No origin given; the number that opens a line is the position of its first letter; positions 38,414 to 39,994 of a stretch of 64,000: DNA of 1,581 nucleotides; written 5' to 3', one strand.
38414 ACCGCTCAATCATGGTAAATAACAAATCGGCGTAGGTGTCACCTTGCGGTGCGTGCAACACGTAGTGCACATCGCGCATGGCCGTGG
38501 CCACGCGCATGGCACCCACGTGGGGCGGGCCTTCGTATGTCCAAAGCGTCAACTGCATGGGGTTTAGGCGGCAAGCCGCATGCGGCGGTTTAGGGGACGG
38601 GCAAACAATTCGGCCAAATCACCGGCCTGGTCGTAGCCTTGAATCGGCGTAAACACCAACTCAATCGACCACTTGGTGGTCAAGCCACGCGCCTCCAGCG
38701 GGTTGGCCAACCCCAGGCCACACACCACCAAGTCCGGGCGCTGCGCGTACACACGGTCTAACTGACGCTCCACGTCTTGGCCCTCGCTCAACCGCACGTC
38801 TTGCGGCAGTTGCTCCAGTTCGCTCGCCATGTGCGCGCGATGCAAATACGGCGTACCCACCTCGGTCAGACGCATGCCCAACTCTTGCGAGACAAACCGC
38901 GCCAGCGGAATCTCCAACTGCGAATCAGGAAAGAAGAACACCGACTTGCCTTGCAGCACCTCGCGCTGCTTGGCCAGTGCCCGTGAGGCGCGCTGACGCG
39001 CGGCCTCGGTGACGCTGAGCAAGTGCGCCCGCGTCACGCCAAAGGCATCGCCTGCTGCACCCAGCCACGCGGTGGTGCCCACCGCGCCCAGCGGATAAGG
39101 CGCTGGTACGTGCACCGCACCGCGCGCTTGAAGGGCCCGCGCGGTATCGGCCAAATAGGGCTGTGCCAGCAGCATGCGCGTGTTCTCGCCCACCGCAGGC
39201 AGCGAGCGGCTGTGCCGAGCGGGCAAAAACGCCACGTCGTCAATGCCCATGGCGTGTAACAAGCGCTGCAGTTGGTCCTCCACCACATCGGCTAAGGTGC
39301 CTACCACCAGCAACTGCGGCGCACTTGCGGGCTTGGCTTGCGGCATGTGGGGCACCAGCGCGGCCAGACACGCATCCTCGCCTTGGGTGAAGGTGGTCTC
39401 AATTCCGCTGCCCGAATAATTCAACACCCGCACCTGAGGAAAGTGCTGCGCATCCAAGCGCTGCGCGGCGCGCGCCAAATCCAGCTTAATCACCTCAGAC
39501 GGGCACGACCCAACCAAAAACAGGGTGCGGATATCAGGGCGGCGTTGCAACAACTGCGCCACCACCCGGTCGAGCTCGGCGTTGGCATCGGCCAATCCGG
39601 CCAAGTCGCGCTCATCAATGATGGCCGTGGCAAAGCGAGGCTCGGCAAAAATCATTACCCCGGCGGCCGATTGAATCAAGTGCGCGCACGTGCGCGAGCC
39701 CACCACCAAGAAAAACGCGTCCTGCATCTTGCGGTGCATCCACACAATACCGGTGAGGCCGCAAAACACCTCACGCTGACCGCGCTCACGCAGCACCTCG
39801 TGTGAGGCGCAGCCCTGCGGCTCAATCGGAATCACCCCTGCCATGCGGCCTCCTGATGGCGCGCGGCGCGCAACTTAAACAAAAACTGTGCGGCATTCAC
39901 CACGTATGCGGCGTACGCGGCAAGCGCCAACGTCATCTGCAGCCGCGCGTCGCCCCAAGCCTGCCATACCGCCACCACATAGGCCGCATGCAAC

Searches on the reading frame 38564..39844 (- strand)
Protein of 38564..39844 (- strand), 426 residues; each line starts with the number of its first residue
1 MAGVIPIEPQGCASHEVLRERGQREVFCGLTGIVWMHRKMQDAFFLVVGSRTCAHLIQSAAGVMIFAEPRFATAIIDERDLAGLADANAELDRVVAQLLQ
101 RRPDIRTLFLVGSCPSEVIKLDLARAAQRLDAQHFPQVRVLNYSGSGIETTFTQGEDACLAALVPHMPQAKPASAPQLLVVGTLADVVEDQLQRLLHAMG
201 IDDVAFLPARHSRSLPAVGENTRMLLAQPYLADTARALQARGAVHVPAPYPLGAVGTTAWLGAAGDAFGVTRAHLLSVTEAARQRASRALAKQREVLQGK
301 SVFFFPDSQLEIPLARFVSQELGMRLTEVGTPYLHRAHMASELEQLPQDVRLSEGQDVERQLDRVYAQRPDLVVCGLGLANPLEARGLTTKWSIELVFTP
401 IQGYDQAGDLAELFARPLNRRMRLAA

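Call 78: search_protein_families(library=ncbifam, proteins=[window:38564-39844:-], max_evalue=1e-8)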
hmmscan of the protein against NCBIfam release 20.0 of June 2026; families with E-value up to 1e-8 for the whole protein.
window:38564-39844:- (426 aa): 5 families
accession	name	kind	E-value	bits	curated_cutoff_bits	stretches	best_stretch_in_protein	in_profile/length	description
NF002768.0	PRK02842.1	equivalog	1.3e-190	633.8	324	1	12-425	5-412/423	ferredoxin:protochlorophyllide reductase (ATP-dependent) subunit N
TIGR01279.1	DPOR_bchN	equivalog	3.3e-153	510.4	419.95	1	19-425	1-399/407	ferredoxin:protochlorophyllide reductase (ATP-dependent) subunit N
TIGR02015.1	BchY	equivalog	4.3e-14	52.2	425.15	1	168-425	158-412/422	chlorophyllide a reductase subunit Y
TIGR01278.1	DPOR_BchB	equivalog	2.5e-12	46.4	490.35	1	69-374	53-365/512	ferredoxin:protochlorophyllide reductase (ATP-dependent) subunit B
NF002789.0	PRK02910.1-3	equivalog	6.5e-10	38.5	509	1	69-374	53-373/535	ferredoxin:protochlorophyllide reductase (ATP-dependent) subunit B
